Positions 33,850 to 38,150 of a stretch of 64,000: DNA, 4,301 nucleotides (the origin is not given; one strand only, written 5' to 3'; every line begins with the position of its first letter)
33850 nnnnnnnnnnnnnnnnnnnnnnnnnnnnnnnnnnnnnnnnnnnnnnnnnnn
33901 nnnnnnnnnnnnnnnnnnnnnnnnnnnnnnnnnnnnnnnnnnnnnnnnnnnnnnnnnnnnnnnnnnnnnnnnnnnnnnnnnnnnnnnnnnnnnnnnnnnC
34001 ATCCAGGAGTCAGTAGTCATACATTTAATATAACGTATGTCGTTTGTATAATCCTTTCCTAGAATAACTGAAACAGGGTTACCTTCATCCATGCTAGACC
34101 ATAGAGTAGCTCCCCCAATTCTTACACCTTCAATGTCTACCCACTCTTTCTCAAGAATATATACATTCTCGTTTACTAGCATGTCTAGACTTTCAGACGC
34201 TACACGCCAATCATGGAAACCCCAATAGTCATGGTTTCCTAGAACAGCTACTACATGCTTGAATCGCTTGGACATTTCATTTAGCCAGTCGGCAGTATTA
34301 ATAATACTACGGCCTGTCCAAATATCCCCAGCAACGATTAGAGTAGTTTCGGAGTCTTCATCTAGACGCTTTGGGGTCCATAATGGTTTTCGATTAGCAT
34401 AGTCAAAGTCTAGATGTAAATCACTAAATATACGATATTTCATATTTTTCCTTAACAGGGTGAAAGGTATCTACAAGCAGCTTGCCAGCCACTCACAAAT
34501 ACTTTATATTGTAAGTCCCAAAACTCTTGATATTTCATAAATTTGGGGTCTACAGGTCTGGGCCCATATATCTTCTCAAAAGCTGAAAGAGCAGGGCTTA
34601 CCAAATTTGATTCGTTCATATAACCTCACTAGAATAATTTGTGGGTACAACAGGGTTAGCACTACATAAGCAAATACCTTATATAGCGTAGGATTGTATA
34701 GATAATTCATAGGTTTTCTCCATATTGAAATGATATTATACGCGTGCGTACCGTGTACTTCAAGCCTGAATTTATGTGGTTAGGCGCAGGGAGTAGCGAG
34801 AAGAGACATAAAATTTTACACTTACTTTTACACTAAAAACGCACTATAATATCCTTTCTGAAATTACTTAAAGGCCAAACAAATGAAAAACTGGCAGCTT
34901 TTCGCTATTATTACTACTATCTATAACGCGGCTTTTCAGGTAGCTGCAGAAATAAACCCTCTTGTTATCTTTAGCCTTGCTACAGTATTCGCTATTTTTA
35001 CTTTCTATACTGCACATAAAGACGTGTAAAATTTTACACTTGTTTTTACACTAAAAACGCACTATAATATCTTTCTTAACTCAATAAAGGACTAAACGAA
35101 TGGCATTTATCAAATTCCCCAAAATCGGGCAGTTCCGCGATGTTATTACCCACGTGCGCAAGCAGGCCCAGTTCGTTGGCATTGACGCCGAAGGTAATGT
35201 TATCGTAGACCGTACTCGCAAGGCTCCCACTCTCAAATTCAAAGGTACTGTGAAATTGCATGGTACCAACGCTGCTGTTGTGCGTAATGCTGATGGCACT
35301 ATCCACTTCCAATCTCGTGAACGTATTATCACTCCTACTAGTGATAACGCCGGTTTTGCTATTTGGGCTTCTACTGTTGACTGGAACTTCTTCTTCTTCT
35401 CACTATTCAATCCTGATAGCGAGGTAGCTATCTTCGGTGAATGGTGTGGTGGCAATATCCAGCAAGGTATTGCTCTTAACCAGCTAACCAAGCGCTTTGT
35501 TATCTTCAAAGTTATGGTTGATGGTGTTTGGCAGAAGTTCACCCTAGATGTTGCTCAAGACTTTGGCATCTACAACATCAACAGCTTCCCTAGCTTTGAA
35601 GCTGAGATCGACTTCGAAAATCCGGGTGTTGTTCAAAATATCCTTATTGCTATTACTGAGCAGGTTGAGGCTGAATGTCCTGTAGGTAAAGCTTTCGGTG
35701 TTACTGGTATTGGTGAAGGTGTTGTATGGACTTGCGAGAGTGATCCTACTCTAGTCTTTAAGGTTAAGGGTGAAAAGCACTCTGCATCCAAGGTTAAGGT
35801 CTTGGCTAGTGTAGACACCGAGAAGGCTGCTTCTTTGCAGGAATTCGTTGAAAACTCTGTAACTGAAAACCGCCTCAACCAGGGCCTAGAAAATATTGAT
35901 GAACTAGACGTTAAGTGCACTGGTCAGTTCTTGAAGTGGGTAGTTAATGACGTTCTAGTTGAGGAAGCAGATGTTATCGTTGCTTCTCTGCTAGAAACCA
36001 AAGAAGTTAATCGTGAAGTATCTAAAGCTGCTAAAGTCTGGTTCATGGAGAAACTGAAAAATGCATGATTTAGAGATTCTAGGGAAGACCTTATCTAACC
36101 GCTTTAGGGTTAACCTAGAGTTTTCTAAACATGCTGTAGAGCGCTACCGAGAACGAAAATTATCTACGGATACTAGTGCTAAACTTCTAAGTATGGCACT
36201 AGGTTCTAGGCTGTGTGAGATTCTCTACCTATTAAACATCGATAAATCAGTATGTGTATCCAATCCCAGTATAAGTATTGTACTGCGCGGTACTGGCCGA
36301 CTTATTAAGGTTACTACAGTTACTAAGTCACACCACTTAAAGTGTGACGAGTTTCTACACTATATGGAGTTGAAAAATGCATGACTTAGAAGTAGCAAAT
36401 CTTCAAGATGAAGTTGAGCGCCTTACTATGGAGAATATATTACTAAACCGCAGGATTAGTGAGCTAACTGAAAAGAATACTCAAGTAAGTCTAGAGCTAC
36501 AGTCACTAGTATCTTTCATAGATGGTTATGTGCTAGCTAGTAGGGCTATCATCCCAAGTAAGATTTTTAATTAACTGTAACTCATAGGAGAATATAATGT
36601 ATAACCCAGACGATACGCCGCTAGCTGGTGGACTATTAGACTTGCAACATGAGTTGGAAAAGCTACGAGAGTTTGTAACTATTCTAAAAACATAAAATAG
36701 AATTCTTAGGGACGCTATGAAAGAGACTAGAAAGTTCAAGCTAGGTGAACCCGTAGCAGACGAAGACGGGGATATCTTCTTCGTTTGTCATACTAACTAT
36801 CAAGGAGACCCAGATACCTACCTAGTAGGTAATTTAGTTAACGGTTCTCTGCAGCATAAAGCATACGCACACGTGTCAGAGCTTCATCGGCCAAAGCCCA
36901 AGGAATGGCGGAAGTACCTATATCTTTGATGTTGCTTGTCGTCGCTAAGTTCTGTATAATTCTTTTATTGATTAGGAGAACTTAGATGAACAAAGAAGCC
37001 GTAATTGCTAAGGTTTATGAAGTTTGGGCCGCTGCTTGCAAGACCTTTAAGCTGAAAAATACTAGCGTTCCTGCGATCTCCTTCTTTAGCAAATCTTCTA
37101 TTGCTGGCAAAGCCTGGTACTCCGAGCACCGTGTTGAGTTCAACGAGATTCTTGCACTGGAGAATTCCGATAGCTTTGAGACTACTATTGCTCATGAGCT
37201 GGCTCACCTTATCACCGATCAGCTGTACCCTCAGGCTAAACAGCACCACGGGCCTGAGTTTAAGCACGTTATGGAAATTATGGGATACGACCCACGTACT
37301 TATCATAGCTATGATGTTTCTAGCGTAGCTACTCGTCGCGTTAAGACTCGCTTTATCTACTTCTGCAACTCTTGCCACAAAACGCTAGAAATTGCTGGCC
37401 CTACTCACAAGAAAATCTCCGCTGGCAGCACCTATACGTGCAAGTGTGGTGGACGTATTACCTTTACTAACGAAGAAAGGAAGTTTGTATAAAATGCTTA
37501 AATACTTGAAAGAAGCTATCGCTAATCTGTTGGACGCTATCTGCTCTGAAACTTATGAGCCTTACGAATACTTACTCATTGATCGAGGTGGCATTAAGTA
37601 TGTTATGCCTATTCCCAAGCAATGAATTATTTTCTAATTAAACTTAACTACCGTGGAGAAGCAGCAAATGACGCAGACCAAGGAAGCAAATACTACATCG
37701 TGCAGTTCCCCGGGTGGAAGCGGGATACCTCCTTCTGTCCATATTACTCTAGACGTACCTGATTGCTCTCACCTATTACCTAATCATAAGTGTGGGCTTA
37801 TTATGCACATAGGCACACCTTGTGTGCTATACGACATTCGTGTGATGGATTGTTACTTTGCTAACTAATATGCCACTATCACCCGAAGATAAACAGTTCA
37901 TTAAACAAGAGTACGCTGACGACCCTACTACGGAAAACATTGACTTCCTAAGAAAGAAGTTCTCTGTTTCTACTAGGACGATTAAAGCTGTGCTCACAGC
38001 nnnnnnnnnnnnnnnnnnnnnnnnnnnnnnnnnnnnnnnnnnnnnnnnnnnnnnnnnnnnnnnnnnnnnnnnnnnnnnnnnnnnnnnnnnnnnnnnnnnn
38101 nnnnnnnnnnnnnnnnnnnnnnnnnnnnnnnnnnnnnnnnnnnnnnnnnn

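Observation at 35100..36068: Rnl2-like RNA ligase at the head of the plus-strand module, near the tRNA island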

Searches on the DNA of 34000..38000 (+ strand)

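Call 6: search_dna_similar(query=window:34000-38000:+, collection=phages, mode=near, max_rows=20)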
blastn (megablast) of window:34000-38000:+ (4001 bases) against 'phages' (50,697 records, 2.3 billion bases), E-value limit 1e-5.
No match.

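Call 75: search_rna_families(source=L008, threshold=gathering)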
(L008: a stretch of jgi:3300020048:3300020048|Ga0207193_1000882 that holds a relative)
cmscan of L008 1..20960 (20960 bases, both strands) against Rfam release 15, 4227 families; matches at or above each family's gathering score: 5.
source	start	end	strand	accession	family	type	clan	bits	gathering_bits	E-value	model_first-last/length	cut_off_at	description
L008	1649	1722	-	RF00005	tRNA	Gene; tRNA;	CL00001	70.8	29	6.3e-14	1-71/71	no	tRNA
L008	1462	1535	-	RF00005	tRNA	Gene; tRNA;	CL00001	61.1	29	3e-11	1-71/71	no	tRNA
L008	1730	1800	-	RF00005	tRNA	Gene; tRNA;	CL00001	50.1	29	3.1e-08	1-71/71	no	tRNA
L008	1552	1625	-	RF00005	tRNA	Gene; tRNA;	CL00001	40.1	29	1.7e-05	1-71/71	no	tRNA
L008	4587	4656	-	RF00005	tRNA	Gene; tRNA;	CL00001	33.9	29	0.0009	1-71/71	no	tRNA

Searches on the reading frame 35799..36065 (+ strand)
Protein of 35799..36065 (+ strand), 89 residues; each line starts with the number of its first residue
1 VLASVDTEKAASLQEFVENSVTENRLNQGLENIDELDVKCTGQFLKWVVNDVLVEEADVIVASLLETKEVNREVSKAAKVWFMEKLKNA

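Call 72: search_solved_structures(query=A2, max_evalue=10, show_alignments=1)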
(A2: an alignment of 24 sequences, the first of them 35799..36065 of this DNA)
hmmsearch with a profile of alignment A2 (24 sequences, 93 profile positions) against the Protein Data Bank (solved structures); distinct sequences matched with E-value up to 10: 4.
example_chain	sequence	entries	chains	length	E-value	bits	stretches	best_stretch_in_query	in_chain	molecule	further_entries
7xa0_A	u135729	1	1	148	0.45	13.9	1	22-63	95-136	Ferritin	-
7d2c_A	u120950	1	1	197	0.56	13.6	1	45-81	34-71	Protein mono-ADP-ribosyltransferase PARP14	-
4abk_A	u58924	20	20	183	0.59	13.6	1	45-81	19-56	POLY [ADP-RIBOSE] POLYMERASE 14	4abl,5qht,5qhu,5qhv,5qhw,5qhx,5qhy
7xa1_A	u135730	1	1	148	0.65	13.4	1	22-63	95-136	Ferritin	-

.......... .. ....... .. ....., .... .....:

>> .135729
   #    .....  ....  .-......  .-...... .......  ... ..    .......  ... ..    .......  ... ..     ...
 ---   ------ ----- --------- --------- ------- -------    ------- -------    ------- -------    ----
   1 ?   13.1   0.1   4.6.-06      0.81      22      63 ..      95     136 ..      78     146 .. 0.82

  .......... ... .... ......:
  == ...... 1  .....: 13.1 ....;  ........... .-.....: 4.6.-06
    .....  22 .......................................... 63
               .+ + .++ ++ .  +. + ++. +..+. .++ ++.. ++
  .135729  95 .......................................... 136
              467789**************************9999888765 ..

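Call 76: predict_structure(alignment_id=A2)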
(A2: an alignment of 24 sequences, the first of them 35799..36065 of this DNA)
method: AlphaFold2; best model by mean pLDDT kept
length: 89 residues; sequences in the alignment: 24
mean_pLDDT: 91.2   pTM: 0.80
mean pLDDT of the five models: 91.2, 90.7, 88.9, 88.4, 87.4
residues with pLDDT >= 90: 71; 70-90: 13; 50-70: 3; < 50: 2
segments of 3 or more residues with pLDDT < 50: none
pLDDT, mean of each block of 10 residues (from residue 1): 65 91 96 96 98 94 91 97 94
secondary structure, 60 per line:
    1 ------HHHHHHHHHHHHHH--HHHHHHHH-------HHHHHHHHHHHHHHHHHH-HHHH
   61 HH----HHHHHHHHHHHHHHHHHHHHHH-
elements in order: H7-20 H23-30 H38-55 H57-62 H67-88

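Call 82: search_protein_families(library=pfam, alignment_id=A2, max_evalue=1)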
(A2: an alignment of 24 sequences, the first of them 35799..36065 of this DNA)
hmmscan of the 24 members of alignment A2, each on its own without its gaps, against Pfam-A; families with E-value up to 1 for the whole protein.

A. member 1, window:35799-36065:+ (89 aa): 2 families
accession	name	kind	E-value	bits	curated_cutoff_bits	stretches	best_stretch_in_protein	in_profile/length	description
PF18043.6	T4_Rnl2_C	-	0.00072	20.3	27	1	6-56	3-56/82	T4 RNA ligase 2 C-terminal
PF19145.5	DUF5827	-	0.0082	16.7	26.8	1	24-65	35-76/87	Family of unknown function (DUF5827)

B. families by the number of members that match (of 24 scanned): 23 families
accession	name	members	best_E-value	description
PF18043.6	T4_Rnl2_C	8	6.8e-06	T4 RNA ligase 2 C-terminal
PF19145.5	DUF5827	2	0.0082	Family of unknown function (DUF5827)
PF06992.16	Phage_lambda_P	2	0.027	Replication protein P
PF13618.11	Gluconate_2-dh3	1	0.0018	Gluconate 2-dehydrogenase subunit 3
PF11988.14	Dsl1_N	1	0.0078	Retrograde transport protein Dsl1 N terminal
PF02895.20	H-kinase_dim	1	0.021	Signal transducing histidine kinase, homodimeric domain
PF20046.4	DUF6448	1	0.023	Family of unknown function (DUF6448)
PF25191.1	DUF7832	1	0.032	Domain of unknown function (DUF7832)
PF05595.16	DUF771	1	0.044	Domain of unknown function (DUF771)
PF03433.18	EspA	1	0.046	EspA-like secreted protein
PF08785.16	Ku_PK_bind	1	0.048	Ku C terminal domain like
PF11061.14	Tsr0524-like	1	0.053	Cytochrome b6f, subunit Tsr0524-like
PF25416.1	GRHL1_C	1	0.054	GRHL1-like, C-terminal domain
PF09553.16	RE_Eco47II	1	0.054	Eco47II restriction endonuclease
PF04691.17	ApoC-I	1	0.055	Apolipoprotein C-I (ApoC-1)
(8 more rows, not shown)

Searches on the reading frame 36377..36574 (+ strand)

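Call 10: search_protein_families(library=phrogs, proteins=[window:36377-36574:+], max_evalue=0.001)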
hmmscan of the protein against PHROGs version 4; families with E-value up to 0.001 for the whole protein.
window:36377-36574:+ (65 aa): 1 family
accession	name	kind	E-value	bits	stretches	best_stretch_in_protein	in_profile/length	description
phrog_1399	-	unknown function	0.00047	20.8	1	8-41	19-52/58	-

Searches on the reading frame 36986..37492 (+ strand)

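Call 9: search_protein_families(library=pfam, proteins=[window:36986-37492:+], max_evalue=0.01)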
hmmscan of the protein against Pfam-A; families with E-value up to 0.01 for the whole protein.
window:36986-37492:+ (168 aa): 1 family
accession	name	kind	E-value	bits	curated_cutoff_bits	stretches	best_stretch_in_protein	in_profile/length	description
PF10263.15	SprT-like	-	3.9e-13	49.7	25.6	1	24-101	14-97/108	SprT-like family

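Call 10: search_protein_families(library=phrogs, proteins=[window:36986-37492:+], max_evalue=0.001)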
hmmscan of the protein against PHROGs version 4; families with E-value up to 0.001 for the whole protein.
window:36986-37492:+ (168 aa): 4 families
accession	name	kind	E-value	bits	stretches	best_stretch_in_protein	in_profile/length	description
phrog_24857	-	unknown function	3.5e-14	54.2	1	4-156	4-149/171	-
phrog_10756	-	unknown function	1.2e-09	39.3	1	5-159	11-167/262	-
phrog_6361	-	unknown function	1.1e-06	29.5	1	5-154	14-170/203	-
phrog_3768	-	unknown function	3.7e-06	28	1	31-109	42-116/216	-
